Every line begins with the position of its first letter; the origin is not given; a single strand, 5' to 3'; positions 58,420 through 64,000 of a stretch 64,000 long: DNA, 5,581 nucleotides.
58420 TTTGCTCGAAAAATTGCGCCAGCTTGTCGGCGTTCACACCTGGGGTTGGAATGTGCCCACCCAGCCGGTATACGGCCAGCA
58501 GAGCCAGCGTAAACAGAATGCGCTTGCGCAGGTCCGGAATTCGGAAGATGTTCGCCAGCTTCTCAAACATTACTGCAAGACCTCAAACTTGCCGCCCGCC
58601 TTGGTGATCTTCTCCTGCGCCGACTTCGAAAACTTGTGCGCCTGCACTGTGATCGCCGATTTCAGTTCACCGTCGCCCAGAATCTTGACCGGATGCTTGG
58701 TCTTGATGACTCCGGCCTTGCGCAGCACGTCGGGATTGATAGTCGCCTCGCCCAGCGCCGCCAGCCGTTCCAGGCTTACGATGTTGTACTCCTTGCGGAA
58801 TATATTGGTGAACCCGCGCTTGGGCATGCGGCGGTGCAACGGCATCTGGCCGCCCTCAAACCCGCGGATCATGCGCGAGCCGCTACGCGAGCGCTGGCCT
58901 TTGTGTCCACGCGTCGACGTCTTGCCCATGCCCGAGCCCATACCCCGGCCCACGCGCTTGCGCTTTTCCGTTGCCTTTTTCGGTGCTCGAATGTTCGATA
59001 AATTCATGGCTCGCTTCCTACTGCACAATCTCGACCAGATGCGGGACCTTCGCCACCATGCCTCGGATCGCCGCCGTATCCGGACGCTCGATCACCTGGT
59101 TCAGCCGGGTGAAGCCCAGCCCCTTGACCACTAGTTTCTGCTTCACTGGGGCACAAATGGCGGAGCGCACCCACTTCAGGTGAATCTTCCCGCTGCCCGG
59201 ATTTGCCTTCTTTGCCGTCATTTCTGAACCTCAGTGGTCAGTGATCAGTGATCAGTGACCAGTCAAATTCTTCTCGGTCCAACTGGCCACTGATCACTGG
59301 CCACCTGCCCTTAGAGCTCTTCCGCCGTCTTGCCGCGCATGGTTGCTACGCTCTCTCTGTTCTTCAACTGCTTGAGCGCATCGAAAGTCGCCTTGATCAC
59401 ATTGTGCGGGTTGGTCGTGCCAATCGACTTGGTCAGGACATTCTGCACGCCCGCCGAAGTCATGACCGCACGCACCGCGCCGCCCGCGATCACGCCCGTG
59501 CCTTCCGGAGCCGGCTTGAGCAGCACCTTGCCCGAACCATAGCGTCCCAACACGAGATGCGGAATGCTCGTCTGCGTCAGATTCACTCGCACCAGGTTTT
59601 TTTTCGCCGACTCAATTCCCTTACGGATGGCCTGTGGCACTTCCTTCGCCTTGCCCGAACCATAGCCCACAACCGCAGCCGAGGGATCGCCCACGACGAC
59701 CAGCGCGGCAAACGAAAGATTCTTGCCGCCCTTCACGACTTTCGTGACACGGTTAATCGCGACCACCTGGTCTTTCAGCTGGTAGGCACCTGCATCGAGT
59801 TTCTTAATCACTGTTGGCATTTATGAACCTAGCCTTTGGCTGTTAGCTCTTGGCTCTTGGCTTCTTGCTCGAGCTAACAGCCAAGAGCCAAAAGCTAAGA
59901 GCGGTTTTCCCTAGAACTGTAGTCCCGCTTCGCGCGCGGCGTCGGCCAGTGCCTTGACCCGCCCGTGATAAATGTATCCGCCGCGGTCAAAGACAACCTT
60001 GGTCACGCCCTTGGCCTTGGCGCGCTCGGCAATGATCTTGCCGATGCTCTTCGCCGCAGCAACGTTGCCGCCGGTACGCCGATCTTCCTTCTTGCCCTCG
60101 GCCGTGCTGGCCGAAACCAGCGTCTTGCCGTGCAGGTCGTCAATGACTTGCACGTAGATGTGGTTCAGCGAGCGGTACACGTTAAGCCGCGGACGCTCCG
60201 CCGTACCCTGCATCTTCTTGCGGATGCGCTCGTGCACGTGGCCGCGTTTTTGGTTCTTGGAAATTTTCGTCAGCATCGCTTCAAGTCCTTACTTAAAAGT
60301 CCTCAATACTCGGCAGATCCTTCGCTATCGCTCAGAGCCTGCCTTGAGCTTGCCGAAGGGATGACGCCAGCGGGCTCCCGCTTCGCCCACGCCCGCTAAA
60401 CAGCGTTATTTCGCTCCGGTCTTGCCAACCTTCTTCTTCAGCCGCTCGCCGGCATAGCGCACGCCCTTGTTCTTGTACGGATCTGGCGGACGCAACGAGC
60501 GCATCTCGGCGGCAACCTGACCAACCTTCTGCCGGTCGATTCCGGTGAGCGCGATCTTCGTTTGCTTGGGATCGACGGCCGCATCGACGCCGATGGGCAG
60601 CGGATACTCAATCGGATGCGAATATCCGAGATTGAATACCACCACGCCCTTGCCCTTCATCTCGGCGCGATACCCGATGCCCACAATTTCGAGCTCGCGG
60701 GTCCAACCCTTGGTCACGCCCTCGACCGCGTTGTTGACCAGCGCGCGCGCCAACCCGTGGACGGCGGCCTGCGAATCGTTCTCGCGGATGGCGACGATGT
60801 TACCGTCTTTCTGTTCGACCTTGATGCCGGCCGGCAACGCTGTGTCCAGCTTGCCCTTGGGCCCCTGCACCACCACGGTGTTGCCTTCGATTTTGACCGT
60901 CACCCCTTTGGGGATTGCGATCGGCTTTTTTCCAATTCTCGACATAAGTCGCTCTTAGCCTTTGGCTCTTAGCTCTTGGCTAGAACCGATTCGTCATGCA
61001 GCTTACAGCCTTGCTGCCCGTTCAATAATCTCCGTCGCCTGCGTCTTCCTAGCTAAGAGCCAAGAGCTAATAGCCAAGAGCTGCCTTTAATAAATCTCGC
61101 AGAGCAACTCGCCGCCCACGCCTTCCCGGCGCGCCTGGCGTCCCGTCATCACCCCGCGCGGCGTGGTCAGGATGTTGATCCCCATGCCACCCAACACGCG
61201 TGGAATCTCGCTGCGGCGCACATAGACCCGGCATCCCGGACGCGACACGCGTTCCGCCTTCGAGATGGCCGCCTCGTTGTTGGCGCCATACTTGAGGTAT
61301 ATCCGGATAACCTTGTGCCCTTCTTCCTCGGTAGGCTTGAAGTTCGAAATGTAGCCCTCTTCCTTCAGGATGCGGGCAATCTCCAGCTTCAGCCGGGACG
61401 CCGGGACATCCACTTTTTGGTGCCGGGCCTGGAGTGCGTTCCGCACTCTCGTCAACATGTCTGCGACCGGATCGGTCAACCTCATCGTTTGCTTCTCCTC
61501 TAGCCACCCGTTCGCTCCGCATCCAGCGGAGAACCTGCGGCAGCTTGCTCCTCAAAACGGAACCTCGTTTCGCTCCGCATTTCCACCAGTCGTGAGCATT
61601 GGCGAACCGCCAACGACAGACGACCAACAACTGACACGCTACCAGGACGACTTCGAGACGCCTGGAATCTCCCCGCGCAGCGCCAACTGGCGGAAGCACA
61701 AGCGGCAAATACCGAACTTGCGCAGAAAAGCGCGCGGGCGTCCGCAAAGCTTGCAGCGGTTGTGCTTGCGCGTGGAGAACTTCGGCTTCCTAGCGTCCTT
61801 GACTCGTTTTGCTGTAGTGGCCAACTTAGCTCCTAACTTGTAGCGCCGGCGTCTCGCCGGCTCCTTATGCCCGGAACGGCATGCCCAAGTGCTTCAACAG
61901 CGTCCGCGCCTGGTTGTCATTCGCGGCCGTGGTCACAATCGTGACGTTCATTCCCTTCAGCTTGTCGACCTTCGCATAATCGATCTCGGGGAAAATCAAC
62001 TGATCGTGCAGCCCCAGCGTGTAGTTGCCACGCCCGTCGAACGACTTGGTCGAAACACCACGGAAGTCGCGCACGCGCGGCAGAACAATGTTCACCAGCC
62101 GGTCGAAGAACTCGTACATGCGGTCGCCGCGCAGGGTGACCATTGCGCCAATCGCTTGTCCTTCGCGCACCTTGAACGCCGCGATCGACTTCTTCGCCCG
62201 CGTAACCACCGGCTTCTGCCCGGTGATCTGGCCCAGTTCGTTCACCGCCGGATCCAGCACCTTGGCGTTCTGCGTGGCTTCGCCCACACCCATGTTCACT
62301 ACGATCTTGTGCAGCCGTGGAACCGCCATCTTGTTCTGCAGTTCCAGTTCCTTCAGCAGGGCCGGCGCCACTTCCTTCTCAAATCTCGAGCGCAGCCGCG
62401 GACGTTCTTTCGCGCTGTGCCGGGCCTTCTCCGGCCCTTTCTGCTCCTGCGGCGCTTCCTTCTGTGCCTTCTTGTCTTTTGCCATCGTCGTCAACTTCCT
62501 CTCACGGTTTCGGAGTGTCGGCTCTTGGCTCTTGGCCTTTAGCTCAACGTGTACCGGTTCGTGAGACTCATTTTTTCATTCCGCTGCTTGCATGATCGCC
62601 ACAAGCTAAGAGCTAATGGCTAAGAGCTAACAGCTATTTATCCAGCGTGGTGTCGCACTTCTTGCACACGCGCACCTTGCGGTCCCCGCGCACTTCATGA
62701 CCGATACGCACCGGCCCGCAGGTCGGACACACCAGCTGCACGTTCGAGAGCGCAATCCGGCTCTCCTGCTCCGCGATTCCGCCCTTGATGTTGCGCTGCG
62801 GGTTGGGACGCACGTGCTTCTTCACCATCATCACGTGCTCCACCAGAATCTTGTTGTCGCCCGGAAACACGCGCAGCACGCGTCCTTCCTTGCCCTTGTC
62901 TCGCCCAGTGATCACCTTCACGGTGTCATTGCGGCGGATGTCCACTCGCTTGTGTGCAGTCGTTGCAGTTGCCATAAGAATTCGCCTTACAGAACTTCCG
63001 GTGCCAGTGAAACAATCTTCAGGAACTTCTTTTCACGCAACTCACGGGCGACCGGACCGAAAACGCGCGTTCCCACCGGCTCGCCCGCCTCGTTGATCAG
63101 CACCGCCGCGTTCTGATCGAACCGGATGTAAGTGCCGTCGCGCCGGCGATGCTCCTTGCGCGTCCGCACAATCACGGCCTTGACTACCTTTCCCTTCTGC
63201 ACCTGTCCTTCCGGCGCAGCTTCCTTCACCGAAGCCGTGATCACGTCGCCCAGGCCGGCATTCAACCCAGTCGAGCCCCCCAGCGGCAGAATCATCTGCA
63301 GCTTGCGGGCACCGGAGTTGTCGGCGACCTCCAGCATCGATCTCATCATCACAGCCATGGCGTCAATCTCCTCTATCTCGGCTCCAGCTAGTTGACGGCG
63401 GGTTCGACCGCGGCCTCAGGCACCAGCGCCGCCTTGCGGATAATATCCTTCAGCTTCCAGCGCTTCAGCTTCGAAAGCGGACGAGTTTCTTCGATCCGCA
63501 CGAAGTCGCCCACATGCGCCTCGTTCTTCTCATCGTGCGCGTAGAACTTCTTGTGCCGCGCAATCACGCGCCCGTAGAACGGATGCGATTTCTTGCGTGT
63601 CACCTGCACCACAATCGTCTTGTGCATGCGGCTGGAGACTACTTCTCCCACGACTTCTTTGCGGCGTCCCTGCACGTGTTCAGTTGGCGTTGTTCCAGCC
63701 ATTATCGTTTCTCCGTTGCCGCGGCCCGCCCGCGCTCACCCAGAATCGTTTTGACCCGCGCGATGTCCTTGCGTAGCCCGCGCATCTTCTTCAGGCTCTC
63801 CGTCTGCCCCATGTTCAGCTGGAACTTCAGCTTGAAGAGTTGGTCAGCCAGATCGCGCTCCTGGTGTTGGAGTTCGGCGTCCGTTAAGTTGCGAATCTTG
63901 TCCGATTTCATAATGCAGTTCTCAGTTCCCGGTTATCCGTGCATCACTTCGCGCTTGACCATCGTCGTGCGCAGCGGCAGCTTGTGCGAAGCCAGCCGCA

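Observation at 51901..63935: Ribosomal-protein operon spacers are filled with imperfect hairpins whose arms are tandem heptamer words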

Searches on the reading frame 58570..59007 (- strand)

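Call 67: search_protein_families(library=pfam, proteins=[window:58570-59007:-], max_evalue=0.00001)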
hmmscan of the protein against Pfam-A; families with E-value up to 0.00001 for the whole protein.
window:58570-59007:- (145 aa): 1 family
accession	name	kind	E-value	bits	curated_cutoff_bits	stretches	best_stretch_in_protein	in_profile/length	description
PF00828.25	Ribosomal_L27A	-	5.9e-20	71.9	21.5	1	75-142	3-72/72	Ribosomal proteins 50S-L15, 50S-L18e, 60S-L27A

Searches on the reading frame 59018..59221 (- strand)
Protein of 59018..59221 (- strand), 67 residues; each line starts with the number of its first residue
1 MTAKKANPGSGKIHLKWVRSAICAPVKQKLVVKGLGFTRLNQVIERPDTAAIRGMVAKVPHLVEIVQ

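Call 67: search_protein_families(library=pfam, proteins=[window:59018-59221:-], max_evalue=0.00001)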
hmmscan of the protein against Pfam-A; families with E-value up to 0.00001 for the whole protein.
window:59018-59221:- (67 aa): 1 family
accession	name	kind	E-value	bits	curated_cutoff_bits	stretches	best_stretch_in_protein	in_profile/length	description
PF00327.25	Ribosomal_L30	-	3.2e-16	59.3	23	1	16-63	4-51/51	Ribosomal protein L30p/L7e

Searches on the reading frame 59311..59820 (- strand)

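Call 67: search_protein_families(library=pfam, proteins=[window:59311-59820:-], max_evalue=0.00001)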
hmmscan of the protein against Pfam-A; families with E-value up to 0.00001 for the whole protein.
window:59311-59820:- (169 aa): 2 families
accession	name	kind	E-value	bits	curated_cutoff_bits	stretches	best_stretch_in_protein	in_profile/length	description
PF03719.21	Ribosomal_S5_C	-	5.7e-32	109.4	21.5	1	92-162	1-71/71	Ribosomal protein S5, C-terminal domain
PF00333.26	Ribosomal_S5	-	1.3e-24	86.4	27.1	1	15-80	1-65/65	Ribosomal protein S5, N-terminal domain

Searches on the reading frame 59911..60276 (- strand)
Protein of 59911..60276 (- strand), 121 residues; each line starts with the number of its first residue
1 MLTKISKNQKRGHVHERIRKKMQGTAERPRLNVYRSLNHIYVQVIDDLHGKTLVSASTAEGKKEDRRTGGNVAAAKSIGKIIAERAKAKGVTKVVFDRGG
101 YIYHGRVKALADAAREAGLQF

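Call 67: search_protein_families(library=pfam, proteins=[window:59911-60276:-], max_evalue=0.00001)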
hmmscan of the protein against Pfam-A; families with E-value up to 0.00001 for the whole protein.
window:59911-60276:- (121 aa): 1 family
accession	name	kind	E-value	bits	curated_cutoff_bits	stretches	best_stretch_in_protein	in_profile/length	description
PF00861.27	Ribosomal_L18p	-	2.7e-46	157.1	27.8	1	6-121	2-116/116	Ribosomal L18 of archaea, bacteria, mitoch. and chloroplast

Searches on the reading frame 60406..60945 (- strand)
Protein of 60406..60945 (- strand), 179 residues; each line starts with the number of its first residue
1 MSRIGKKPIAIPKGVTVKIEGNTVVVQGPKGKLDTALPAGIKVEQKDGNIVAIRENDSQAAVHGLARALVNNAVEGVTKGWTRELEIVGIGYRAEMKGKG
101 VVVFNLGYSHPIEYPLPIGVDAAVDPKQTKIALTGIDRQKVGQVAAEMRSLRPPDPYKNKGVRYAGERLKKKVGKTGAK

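Call 67: search_protein_families(library=pfam, proteins=[window:60406-60945:-], max_evalue=0.00001)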
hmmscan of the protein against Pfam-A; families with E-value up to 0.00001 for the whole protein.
window:60406-60945:- (179 aa): 1 family
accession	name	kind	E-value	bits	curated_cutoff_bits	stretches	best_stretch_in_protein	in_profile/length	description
PF00347.28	Ribosomal_L6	-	5e-36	123.8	27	2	88-164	1-79/80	Ribosomal protein L6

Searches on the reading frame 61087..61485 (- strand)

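Call 67: search_protein_families(library=pfam, proteins=[window:61087-61485:-], max_evalue=0.00001)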
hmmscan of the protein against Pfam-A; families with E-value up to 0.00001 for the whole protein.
window:61087-61485:- (132 aa): 1 family
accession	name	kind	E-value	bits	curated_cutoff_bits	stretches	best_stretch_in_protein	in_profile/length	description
PF00410.24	Ribosomal_S8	-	2e-49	167.2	24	1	5-132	1-126/126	Ribosomal protein S8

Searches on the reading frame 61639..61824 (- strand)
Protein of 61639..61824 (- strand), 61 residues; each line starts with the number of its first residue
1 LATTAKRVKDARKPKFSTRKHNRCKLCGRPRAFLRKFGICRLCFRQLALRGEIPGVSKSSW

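Call 67: search_protein_families(library=pfam, proteins=[window:61639-61824:-], max_evalue=0.00001)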
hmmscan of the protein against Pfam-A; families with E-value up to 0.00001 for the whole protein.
window:61639-61824:- (61 aa): 1 family
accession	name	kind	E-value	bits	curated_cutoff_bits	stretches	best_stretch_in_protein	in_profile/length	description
PF00253.27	Ribosomal_S14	-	2.3e-25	88.5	27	1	11-60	3-54/54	Ribosomal protein S14p/S29e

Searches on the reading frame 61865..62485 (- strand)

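Call 67: search_protein_families(library=pfam, proteins=[window:61865-62485:-], max_evalue=0.00001)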
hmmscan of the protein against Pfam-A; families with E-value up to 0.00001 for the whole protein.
window:61865-62485:- (206 aa): 2 families
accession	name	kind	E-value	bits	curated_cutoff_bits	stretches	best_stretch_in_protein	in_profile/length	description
PF00673.26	Ribosomal_L5_C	-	7.6e-41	138.6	27.8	1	112-204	2-94/94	ribosomal L5P family C-terminus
PF00281.24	Ribosomal_L5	-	4.9e-29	100.8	34.9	1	51-107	1-57/57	Ribosomal protein L5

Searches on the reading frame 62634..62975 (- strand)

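Call 67: search_protein_families(library=pfam, proteins=[window:62634-62975:-], max_evalue=0.00001)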
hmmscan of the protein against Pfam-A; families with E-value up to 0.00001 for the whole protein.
window:62634-62975:- (113 aa): 2 families
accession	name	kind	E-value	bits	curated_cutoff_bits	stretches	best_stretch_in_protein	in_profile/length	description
PF17136.10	ribosomal_L24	-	2.6e-21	76.1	27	1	48-110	1-64/65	Ribosomal proteins 50S L24/mitochondrial 39S L24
PF00467.35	KOW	-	1.2e-08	34.9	22.3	1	16-46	2-32/32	KOW motif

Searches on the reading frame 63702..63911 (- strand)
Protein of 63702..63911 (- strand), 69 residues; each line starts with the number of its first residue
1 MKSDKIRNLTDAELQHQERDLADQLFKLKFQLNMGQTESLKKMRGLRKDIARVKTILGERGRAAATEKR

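Call 67: search_protein_families(library=pfam, proteins=[window:63702-63911:-], max_evalue=0.00001)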
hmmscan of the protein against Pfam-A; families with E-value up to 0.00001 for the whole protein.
window:63702-63911:- (69 aa): 1 family
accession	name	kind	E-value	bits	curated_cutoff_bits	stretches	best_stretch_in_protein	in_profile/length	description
PF00831.28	Ribosomal_L29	-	2e-18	66.6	24.5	1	5-60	2-57/57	Ribosomal L29 protein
